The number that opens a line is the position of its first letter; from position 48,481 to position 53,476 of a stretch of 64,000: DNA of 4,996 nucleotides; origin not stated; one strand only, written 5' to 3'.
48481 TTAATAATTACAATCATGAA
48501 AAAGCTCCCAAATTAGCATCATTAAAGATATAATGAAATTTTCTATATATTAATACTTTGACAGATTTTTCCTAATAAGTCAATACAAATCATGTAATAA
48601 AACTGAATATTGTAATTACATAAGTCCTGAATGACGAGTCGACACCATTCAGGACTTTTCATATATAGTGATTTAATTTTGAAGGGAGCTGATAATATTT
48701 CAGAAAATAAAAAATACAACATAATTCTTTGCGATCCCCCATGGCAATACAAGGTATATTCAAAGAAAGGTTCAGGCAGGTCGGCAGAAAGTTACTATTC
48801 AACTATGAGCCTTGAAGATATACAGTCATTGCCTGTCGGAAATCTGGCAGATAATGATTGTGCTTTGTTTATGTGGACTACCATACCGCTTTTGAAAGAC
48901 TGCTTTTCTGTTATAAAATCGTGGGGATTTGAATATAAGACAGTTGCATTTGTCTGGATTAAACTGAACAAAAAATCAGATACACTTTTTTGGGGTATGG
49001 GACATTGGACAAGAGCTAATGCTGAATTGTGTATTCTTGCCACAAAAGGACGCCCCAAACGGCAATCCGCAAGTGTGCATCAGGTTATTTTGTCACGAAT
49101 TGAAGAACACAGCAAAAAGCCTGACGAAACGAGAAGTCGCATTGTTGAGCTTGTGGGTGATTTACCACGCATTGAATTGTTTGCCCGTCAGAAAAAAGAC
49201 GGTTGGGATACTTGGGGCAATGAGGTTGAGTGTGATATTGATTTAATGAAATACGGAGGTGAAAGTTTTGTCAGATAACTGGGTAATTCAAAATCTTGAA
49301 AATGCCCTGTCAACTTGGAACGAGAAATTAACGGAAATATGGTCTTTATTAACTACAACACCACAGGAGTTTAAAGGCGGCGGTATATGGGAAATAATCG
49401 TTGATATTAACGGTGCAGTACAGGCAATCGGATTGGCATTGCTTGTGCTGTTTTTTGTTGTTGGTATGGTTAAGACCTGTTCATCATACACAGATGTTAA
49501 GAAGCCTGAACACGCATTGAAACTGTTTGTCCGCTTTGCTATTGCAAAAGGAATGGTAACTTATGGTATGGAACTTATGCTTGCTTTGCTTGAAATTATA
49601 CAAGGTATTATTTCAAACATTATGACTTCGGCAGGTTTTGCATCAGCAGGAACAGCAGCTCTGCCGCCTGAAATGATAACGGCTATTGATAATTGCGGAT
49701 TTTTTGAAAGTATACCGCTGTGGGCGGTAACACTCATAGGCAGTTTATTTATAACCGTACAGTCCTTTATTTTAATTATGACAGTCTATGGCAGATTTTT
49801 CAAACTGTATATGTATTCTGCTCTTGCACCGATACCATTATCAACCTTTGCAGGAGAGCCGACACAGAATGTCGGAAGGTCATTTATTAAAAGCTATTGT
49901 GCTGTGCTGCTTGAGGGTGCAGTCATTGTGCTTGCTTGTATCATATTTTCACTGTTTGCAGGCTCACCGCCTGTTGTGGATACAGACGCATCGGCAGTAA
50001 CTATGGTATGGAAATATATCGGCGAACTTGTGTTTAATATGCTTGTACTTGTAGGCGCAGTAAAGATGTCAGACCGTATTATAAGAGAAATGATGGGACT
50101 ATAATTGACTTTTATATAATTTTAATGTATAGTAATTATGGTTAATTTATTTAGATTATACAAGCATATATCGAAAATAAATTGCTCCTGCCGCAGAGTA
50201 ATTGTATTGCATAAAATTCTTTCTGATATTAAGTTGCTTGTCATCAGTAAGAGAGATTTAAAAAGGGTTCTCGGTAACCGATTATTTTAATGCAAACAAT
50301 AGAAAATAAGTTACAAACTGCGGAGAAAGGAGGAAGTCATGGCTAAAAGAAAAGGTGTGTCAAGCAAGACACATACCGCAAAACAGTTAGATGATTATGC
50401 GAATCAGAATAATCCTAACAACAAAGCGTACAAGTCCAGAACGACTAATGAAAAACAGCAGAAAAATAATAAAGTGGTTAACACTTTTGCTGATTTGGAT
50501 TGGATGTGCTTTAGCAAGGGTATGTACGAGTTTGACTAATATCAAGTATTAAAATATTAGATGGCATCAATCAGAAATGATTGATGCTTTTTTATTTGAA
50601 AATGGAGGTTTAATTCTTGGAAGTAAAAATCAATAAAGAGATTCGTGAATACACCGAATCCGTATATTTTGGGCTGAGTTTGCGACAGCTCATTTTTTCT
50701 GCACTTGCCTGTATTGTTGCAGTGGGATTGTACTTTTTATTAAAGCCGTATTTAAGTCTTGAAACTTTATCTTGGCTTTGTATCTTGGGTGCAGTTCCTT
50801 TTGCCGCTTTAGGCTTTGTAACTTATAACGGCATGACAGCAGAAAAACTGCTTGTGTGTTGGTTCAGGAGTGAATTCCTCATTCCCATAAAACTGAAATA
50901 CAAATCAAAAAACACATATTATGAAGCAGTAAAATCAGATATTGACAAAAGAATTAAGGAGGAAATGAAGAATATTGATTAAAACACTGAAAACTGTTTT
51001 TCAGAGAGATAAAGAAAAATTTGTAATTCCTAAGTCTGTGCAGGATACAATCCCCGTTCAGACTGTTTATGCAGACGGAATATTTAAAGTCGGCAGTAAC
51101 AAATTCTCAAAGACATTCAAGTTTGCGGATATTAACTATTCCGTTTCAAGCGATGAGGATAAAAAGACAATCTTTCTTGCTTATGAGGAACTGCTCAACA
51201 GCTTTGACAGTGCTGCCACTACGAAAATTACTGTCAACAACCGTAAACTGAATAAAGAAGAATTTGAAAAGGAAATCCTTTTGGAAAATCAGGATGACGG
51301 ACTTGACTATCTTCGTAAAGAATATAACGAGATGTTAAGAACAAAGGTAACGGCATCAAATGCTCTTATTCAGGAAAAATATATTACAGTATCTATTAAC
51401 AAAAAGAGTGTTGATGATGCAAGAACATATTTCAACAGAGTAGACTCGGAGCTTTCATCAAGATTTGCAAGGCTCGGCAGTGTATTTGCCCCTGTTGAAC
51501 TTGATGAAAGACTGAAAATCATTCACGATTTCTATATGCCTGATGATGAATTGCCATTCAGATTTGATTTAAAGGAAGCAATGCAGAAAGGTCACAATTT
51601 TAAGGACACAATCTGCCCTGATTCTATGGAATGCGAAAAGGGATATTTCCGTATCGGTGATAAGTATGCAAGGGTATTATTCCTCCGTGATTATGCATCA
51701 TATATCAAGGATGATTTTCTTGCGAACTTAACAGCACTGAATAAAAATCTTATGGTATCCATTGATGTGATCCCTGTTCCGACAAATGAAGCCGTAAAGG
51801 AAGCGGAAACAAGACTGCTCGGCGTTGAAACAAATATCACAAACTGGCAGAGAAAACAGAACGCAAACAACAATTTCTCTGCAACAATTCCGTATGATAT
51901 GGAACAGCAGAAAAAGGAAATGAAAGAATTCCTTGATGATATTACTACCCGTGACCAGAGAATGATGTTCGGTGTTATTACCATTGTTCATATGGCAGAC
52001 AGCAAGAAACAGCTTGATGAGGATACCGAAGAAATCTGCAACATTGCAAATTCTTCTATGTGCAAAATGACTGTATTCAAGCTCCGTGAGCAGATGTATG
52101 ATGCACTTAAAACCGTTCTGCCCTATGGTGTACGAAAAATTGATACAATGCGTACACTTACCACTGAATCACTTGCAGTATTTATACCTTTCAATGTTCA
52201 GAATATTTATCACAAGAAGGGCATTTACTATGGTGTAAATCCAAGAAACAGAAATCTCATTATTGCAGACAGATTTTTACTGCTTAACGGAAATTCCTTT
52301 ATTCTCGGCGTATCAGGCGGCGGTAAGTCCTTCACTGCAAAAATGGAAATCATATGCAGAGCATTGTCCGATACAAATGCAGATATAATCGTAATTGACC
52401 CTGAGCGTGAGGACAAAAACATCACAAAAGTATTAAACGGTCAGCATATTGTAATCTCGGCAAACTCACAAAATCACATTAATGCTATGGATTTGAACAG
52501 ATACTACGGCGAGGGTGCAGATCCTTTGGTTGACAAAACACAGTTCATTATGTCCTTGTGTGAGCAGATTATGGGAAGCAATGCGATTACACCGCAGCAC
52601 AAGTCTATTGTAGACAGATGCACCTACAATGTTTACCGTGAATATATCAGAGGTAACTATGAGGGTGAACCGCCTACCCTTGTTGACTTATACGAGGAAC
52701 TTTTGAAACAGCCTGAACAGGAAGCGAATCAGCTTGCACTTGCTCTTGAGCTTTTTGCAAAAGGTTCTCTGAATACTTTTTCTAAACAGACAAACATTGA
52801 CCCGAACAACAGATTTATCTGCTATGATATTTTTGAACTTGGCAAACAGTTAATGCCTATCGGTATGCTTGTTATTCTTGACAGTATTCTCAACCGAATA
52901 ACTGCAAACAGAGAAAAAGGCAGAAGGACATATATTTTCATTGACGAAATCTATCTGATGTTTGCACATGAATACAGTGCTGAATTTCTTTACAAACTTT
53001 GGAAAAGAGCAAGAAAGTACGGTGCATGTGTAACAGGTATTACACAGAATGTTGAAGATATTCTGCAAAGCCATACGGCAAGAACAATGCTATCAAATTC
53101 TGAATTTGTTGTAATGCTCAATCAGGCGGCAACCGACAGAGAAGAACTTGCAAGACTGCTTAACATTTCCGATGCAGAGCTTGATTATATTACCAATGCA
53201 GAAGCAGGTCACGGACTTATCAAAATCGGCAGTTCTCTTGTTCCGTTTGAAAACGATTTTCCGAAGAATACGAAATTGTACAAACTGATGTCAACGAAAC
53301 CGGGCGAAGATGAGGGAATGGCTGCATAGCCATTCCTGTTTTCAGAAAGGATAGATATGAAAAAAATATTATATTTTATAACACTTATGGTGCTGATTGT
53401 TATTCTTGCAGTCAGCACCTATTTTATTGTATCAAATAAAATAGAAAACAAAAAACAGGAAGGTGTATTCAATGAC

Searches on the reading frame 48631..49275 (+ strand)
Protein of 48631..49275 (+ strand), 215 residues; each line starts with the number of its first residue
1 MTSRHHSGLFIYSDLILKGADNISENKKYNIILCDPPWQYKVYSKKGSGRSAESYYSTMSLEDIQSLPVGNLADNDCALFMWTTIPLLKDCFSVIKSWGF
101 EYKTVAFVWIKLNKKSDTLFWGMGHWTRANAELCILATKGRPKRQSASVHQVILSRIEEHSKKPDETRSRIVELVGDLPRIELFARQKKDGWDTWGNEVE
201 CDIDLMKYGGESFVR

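Call 52: search_protein_families(library=pfam, proteins=[window:48631-49275:+], max_evalue=0.0001)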
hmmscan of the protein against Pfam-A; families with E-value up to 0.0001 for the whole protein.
window:48631-49275:+ (215 aa): 1 family
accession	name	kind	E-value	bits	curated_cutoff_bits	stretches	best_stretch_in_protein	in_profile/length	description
PF05063.20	MT-A70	-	1.3e-32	113.5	23.9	1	29-198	1-172/172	MT-A70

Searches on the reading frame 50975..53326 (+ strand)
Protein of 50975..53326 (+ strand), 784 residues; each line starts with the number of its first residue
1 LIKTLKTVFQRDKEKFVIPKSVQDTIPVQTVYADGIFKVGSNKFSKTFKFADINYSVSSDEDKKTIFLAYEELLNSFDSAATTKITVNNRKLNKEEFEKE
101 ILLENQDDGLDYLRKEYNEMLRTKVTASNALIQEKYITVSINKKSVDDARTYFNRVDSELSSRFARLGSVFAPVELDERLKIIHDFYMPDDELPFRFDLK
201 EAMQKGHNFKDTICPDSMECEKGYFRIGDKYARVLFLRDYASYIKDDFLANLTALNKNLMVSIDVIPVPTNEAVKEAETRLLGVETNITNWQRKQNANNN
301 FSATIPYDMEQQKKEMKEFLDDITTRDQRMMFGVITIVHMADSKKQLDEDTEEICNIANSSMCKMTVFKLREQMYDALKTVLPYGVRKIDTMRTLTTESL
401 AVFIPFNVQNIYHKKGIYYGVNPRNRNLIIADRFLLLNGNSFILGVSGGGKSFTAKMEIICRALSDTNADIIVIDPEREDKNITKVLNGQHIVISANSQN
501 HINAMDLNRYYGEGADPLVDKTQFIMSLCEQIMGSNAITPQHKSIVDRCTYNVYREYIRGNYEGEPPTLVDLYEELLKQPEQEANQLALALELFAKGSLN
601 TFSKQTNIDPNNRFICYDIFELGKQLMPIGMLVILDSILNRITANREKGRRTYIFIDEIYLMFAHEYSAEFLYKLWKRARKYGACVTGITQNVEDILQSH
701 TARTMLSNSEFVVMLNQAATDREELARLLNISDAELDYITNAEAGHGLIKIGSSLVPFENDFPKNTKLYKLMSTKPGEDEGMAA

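Call 52: search_protein_families(library=pfam, proteins=[window:50975-53326:+], max_evalue=0.0001)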
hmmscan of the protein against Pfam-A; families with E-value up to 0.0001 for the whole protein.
window:50975-53326:+ (784 aa): 3 families
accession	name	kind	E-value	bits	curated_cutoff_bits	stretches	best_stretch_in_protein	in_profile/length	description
PF19044.6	P-loop_TraG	-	3.1e-19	69.3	25.8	1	435-739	26-342/413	TraG P-loop domain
PF12846.13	AAA_10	-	4e-13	49.6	27.5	1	438-600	21-173/362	AAA-like domain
PF01935.23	DUF87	-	6.6e-06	26.8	23.2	1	443-508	28-93/220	Helicase HerA, central domain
